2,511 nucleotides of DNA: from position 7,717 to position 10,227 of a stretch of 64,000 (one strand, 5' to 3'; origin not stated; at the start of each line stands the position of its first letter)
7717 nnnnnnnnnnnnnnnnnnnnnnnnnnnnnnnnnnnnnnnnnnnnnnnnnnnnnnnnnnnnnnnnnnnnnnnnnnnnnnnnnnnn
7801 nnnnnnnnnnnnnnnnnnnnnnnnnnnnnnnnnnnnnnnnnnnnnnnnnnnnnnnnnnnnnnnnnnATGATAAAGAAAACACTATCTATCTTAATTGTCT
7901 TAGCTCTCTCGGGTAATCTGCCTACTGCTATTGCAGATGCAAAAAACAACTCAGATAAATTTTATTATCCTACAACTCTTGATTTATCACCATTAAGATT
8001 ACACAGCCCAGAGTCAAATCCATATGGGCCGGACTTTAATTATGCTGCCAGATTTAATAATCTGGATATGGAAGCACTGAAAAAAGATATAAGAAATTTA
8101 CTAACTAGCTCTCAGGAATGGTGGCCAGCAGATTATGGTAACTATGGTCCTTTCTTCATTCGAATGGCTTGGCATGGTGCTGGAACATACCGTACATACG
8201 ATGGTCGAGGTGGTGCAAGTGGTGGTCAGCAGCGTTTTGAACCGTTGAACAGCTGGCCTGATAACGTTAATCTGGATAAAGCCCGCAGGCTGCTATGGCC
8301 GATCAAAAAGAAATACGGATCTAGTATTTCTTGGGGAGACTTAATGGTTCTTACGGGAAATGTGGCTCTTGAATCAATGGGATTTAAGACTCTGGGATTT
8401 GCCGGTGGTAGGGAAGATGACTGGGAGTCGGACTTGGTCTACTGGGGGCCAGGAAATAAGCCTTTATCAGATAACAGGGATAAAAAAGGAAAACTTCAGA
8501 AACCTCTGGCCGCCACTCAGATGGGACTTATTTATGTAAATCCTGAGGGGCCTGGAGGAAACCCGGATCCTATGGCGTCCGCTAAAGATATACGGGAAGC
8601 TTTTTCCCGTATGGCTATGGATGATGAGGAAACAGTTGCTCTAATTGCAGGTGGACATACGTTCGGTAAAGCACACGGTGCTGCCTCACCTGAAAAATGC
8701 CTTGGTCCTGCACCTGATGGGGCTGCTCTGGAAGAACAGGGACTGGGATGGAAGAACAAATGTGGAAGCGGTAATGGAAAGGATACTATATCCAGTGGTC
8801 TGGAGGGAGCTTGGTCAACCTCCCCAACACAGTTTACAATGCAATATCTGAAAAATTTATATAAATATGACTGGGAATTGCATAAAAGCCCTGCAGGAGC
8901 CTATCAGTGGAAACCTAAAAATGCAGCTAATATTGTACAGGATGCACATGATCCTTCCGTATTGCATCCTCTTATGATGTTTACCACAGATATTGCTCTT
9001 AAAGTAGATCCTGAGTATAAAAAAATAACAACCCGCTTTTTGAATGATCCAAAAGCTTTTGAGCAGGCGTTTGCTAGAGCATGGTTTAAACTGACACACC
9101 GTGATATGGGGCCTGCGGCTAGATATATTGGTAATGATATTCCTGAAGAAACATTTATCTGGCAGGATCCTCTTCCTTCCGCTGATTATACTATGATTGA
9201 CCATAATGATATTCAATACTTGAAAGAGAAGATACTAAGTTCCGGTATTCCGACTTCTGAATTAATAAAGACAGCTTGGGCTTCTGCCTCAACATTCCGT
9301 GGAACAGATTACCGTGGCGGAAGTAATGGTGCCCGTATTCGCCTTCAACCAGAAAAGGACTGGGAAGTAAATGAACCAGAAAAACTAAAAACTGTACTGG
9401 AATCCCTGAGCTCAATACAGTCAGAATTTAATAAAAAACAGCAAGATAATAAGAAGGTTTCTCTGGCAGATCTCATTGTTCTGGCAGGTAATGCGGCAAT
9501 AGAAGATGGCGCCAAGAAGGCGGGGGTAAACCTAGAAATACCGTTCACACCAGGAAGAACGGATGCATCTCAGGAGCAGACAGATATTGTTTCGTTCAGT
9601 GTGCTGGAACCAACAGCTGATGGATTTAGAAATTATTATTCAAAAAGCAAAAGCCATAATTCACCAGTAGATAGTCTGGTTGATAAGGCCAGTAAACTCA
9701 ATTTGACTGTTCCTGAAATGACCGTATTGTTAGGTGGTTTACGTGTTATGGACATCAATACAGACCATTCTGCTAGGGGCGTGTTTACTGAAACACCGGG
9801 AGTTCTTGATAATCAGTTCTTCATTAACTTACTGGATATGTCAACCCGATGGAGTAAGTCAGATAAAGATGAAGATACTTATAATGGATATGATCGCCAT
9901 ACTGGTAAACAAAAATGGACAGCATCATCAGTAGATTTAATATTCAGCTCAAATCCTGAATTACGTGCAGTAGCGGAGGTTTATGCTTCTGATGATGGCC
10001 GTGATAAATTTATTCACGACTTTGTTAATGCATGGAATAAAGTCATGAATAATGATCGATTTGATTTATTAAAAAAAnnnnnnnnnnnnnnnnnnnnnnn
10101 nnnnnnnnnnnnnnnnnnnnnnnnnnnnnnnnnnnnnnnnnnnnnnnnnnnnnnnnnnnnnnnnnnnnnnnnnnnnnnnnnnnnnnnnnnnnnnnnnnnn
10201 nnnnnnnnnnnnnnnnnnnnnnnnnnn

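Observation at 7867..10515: Small exported protein possibly co-transcribed with the catalase-peroxidase gene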

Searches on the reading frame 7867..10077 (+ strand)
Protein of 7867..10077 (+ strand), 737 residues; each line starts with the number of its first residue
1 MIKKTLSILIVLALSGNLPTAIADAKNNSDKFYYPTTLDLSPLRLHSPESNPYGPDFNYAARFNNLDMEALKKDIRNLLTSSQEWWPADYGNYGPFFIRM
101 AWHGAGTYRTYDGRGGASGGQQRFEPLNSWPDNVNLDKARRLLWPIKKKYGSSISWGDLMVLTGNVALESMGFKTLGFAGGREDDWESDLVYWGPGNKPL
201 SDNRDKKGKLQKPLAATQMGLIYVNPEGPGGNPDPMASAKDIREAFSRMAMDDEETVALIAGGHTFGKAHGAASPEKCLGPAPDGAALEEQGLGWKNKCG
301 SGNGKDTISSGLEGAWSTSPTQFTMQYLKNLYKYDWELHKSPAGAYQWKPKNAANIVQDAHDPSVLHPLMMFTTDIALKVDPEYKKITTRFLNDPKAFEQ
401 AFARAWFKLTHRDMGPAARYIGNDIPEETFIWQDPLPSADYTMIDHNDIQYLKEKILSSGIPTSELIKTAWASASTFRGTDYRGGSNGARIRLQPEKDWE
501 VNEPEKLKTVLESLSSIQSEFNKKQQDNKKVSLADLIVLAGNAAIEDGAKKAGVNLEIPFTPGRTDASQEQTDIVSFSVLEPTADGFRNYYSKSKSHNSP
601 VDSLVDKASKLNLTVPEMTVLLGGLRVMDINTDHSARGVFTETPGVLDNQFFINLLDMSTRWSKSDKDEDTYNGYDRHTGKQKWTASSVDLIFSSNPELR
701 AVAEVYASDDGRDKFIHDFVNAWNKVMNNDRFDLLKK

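Call 3: search_protein_families(library=pfam, proteins=[window:7867-10077:+], max_evalue=0.1)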
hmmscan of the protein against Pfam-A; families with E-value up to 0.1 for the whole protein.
window:7867-10077:+ (737 aa): 1 family
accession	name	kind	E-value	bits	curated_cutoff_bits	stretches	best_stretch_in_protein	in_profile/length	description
PF00141.28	peroxidase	-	1.6e-76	257.7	27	2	88-394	10-237/237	Peroxidase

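Call 16: find_related_loci(query=window:7867-10077:+, collection=genome_contigs, flank=3000)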
Query window:7867-10077:+ (737 aa) in genome_contigs; peptide patterns used: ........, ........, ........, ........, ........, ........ (x = any residue, [..] = any of these).
600 stretches matched a pattern (row limit reached: there are more); 599 encode a relative of the query (tblastn E <= 1e-3); the best 80 are kept; 80 distinct loci.
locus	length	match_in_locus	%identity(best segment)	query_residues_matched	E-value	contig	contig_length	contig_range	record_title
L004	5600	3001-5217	64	1-737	0e+0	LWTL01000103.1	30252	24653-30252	MAG: Cycloclasticus sp. symbiont of Bathymodiolus heckerae isolate specimen P Ga0097674_1103, whole genome shotgun seque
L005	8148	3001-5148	66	21-734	0e+0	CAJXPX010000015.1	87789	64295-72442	MAG TPA_asm: uncultured Hyphomonadaceae bacterium isolate SRR3933284_bin.1_MetaBAT_v2.12.1_MAG genome assembly, contig:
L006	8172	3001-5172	65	10-734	0e+0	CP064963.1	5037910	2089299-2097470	MAG: Candidatus Melainabacteria bacterium isolate Aved_18-Q3-R54-62_BATAC.358_cln chromosome, complete genome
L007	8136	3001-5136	66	23-731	0e+0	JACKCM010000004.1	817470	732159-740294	MAG: Candidatus Obscuribacterales bacterium isolate HK-STAS-CYAN-1 HK-STAS-CYAN-1_4, whole genome shotgun sequence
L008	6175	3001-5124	64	32-734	0e+0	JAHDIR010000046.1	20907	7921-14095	MAG: Bdellovibrionales bacterium isolate MAG-98 RZ_7211, whole genome shotgun sequence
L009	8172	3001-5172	62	14-734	0e+0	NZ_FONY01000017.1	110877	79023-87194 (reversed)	Thermoflexibacter ruber strain GEY, DSM 9560, whole genome shotgun sequence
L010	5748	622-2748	61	30-736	0e+0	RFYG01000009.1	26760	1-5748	MAG: Proteobacteria bacterium isolate WB5_3A_111 contig_100_8, whole genome shotgun sequence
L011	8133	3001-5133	63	23-731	0e+0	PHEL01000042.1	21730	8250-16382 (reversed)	MAG: Alphaproteobacteria bacterium HGW-Alphaproteobacteria-14 08E140C01_10kDa_scaffold_1219, whole genome shotgun sequen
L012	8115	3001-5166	62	15-736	0e+0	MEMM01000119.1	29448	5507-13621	MAG: Alphaproteobacteria bacterium RIFCSPHIGHO2_12_FULL_63_12 rifcsphigho2_12_scaffold_5512, whole genome shotgun sequen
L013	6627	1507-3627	63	29-733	0e+0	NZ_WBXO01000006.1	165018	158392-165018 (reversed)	Heliorestis acidaminivorans strain DSM 24790 NODE_6_length_165018_cov_20.6054, whole genome shotgun sequence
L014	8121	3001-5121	62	29-732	0e+0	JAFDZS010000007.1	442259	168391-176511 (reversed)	MAG: Bacteroidetes bacterium isolate SZAS-9 BACT-AMP-5__7__length-442259, whole genome shotgun sequence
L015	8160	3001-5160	62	16-734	0e+0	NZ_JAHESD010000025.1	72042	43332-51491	Chryseosolibacter indicus strain PWU20 NODE_25_length_72042_cov_7.485125, whole genome shotgun sequence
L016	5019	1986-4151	63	11-734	0e+0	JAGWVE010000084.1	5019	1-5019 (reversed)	MAG: Bacteroidetes bacterium isolate REEB412 contig-150_19626, whole genome shotgun sequence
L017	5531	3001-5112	63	33-734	0e+0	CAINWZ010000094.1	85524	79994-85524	MAG: uncultured Bacteroidetes bacterium isolate Kiruna3_bin-2952 genome assembly, contig: bin-2952:094/176, whole genome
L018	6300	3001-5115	61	33-734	0e+0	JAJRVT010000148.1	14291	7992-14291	MAG: Chloroflexi bacterium isolate Dive96_bin10.65 k141_1624398, whole genome shotgun sequence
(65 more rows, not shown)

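Call 57: search_protein_families(library=ncbifam, proteins=[window:7867-10077:+], max_evalue=0.01)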
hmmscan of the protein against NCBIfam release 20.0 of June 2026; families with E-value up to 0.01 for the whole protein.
window:7867-10077:+ (737 aa): 2 families
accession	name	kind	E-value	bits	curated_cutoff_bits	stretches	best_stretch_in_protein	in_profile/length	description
NF011635.0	PRK15061.1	subfamily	0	1219.9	981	1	25-734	13-724/725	catalase/peroxidase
TIGR00198.1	cat_per_HPI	equivalog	0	1086.7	770.25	1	27-736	13-715/716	catalase/peroxidase HPI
